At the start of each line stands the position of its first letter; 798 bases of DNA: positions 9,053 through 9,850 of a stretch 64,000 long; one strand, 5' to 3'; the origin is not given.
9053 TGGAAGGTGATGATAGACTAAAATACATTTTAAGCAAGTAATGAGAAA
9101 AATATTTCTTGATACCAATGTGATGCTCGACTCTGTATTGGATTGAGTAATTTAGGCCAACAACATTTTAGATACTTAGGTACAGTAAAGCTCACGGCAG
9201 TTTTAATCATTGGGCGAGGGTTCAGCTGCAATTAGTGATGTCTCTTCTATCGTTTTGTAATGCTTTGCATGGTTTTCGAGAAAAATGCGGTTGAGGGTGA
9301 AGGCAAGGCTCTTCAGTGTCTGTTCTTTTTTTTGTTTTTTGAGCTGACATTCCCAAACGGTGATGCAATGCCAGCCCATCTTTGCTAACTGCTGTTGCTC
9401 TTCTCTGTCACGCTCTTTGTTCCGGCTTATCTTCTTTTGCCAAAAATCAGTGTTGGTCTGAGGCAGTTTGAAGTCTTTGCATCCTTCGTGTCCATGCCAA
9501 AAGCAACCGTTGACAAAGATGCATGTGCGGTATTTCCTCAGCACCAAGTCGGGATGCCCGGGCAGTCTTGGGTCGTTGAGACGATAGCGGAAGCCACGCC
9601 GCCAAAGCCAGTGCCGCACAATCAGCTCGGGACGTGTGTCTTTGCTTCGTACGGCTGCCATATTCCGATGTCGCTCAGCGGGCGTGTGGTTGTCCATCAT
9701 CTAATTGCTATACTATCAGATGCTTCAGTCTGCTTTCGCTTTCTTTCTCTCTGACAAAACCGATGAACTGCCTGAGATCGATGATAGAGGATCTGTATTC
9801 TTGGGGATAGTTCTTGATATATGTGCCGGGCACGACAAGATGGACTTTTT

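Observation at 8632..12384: Complete EcoRII-like restriction enzyme, Dcm-like methyltransferase and Vsr module as a discrete island bounded by ~40 bp inverted repeats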

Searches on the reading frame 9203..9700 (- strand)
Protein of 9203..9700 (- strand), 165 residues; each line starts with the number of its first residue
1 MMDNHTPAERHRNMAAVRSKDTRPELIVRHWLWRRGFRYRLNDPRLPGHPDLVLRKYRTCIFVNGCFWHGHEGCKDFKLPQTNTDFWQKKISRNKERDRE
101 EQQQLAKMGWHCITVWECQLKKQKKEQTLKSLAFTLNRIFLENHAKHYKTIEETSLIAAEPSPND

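Call 5: search_protein_families(library=pfam, proteins=[window:9203-9700:-], max_evalue=0.01)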
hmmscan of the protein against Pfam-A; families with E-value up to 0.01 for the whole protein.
window:9203-9700:- (165 aa): 2 families
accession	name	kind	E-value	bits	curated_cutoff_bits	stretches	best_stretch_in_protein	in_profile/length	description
PF03852.21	Vsr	-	3.5e-31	107.3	27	1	2-72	1-71/74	DNA mismatch endonuclease Vsr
PF18741.7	MTES_1575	-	0.00034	21.1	38.2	1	92-128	53-89/96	REase_MTES_1575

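Call 51: search_solved_structures(query=window:9203-9700:-, max_evalue=0.001, show_alignments=1)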
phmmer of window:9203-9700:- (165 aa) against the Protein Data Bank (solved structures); distinct sequences matched with E-value up to 0.001: 3.
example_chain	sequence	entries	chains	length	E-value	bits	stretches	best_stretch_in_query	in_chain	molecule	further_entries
1cw0_A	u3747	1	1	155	5e-33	117.4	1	3-125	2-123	PROTEIN (DNA MISMATCH ENDONUCLEASE)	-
1vsr_A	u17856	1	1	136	2.8e-28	101.9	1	29-125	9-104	PROTEIN (VSR ENDONUCLEASE)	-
1odg_A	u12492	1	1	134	4.8e-28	101.1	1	32-125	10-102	DNA MISMATCH ENDONUCLEASE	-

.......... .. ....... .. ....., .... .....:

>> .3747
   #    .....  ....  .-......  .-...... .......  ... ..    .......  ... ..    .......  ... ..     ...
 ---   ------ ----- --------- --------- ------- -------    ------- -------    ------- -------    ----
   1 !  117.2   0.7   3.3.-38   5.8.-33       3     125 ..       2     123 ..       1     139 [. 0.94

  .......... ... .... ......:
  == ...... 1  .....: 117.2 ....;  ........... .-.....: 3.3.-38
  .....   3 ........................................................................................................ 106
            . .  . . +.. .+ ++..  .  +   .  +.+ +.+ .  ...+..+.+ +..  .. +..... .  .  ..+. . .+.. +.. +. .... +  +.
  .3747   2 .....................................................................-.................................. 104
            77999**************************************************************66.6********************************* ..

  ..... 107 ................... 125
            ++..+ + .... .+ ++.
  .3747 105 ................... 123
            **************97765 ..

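Call 55: search_protein_families(library=pfam, proteins=[L042:10156-11028:+], max_evalue=0.001)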
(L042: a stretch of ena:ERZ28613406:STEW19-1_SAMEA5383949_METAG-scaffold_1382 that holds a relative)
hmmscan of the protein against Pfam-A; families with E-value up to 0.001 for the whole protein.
L042:10156-11028:+ (290 aa): 1 family
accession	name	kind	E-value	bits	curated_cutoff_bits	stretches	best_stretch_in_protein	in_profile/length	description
PF12784.13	PDDEXK_2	-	1.6e-22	80.8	27.4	1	10-126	3-122/229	PD-(D/E)XK nuclease family transposase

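Call 61: search_protein_families(library=ncbifam, proteins=[window:9203-9700:-], max_evalue=0.01)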
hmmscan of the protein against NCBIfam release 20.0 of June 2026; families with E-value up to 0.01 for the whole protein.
window:9203-9700:- (165 aa): 1 family
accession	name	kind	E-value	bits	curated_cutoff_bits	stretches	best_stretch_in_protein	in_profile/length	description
TIGR00632.1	vsr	subfamily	5.9e-44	149.2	97.85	1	1-119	1-119/119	DNA mismatch endonuclease Vsr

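Call 62: search_protein_families(library=padloc, proteins=[window:9203-9700:-], max_evalue=0.01)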
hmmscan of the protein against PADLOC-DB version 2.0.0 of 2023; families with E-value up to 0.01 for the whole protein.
window:9203-9700:- (165 aa): 2 families
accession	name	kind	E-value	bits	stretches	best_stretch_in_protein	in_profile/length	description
PDLC03397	Vsr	-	9.6e-34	114.7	1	1-126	1-125/156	Type II nicking endonuclease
PDLC05009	PDC-S37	-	0.00044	16.1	1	94-139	1297-1341/1550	-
